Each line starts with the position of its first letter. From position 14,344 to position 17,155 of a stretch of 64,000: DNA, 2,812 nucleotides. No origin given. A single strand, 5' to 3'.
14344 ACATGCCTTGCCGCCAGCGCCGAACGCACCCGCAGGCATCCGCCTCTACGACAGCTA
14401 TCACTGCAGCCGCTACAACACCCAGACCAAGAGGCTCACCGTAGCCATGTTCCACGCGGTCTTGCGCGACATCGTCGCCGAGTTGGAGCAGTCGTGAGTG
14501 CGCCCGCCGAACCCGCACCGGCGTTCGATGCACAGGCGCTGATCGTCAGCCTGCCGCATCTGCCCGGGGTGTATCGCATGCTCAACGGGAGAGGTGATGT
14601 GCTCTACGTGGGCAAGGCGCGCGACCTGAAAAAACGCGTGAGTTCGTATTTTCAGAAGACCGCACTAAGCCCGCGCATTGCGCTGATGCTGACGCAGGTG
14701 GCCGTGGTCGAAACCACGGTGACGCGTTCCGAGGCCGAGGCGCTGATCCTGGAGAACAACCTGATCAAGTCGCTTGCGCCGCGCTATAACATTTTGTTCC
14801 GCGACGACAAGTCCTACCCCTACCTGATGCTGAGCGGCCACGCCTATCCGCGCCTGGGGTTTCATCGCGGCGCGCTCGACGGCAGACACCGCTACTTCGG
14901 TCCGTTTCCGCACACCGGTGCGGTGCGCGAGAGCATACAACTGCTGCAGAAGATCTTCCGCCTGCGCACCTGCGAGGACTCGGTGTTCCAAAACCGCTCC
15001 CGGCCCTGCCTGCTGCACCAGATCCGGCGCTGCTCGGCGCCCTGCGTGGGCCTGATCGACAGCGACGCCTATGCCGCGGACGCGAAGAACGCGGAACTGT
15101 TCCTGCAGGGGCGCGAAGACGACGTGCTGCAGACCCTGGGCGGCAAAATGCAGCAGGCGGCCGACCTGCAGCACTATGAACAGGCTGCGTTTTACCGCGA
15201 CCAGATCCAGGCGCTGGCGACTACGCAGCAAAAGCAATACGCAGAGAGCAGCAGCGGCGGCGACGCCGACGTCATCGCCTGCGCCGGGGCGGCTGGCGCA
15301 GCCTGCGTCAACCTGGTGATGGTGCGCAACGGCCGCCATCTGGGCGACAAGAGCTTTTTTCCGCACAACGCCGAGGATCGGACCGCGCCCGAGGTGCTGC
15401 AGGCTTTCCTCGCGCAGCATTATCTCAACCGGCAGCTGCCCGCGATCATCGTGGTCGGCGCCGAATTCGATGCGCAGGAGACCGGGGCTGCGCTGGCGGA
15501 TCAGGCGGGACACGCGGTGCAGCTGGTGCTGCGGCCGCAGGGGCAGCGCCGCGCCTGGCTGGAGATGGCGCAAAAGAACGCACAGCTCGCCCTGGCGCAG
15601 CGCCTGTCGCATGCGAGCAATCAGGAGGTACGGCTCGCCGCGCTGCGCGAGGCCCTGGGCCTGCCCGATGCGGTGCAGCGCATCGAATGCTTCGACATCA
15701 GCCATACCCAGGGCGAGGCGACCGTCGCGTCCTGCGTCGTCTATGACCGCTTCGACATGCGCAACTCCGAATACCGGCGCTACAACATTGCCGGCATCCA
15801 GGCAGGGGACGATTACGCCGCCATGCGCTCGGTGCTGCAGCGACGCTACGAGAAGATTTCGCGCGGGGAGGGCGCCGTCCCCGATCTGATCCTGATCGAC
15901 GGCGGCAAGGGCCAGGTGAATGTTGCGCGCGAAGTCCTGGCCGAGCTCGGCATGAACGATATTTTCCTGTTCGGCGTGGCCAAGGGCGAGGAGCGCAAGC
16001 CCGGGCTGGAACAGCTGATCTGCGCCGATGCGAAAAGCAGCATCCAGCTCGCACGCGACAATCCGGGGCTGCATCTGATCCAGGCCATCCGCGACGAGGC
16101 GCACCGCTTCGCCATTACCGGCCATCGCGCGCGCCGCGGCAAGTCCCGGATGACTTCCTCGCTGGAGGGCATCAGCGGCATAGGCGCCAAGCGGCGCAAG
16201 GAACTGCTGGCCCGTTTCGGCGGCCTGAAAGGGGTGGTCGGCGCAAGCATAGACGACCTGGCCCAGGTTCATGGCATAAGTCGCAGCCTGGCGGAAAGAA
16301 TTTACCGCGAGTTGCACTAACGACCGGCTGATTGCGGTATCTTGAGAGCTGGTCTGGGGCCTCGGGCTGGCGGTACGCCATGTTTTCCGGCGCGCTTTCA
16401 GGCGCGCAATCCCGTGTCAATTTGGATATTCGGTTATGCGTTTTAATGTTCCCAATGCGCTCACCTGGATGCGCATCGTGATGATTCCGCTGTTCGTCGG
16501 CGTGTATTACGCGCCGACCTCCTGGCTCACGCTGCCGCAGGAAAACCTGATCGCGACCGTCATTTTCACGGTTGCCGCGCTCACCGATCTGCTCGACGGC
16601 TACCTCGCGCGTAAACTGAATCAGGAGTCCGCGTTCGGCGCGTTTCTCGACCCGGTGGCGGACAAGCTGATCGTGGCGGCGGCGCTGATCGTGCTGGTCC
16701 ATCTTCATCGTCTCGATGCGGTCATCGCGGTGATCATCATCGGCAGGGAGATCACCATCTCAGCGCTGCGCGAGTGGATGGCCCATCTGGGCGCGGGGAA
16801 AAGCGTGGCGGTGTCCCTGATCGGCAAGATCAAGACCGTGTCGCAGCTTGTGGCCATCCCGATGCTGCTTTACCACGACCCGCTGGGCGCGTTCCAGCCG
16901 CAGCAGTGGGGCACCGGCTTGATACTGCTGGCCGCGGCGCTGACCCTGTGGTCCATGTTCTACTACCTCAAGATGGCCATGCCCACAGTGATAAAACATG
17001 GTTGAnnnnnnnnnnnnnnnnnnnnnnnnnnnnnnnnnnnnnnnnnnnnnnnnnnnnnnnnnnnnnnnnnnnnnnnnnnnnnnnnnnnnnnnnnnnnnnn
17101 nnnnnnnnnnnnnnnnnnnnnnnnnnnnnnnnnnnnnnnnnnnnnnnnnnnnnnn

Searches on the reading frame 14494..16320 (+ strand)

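Call 19: search_protein_families(library=pfam, proteins=[window:14494-16320:+], max_evalue=0.001)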
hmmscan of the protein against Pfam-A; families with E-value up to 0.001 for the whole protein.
window:14494-16320:+ (608 aa): 7 families
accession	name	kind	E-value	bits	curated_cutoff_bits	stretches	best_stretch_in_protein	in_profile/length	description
PF08459.17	UvrC_RNaseH_dom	-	1.7e-57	194.2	22.3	1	386-541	2-159/159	UvrC RNAse H endonuclease domain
PF22920.2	UvrC_RNaseH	-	1.4e-35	122.1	24.3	1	257-370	1-116/116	UvrC Ribonuclease H-like domain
PF01541.30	GIY-YIG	-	5.3e-10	39.9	22.6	1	25-99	3-78/78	GIY-YIG catalytic domain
PF14520.12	HHH_5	-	2.1e-09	38.2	27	1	556-607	3-55/57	Helix-hairpin-helix domain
PF02151.25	UVR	-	4.6e-08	33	21.5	1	218-241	10-33/36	UvrB/uvrC motif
PF00633.29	HHH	-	4.7e-05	23.5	24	0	578-604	2-28/30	Helix-hairpin-helix motif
PF12826.13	HHH_2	-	0.00042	20.8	27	0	559-604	7-52/64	Helix-hairpin-helix motif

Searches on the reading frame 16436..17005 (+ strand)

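Call 19: search_protein_families(library=pfam, proteins=[window:16436-17005:+], max_evalue=0.001)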
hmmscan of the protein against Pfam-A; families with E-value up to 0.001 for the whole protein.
window:16436-17005:+ (189 aa): 1 family
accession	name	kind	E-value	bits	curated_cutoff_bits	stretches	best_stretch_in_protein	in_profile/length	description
PF01066.26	CDP-OH_P_transf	-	3.4e-41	141.6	22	1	3-172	1-152/152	CDP-alcohol phosphatidyltransferase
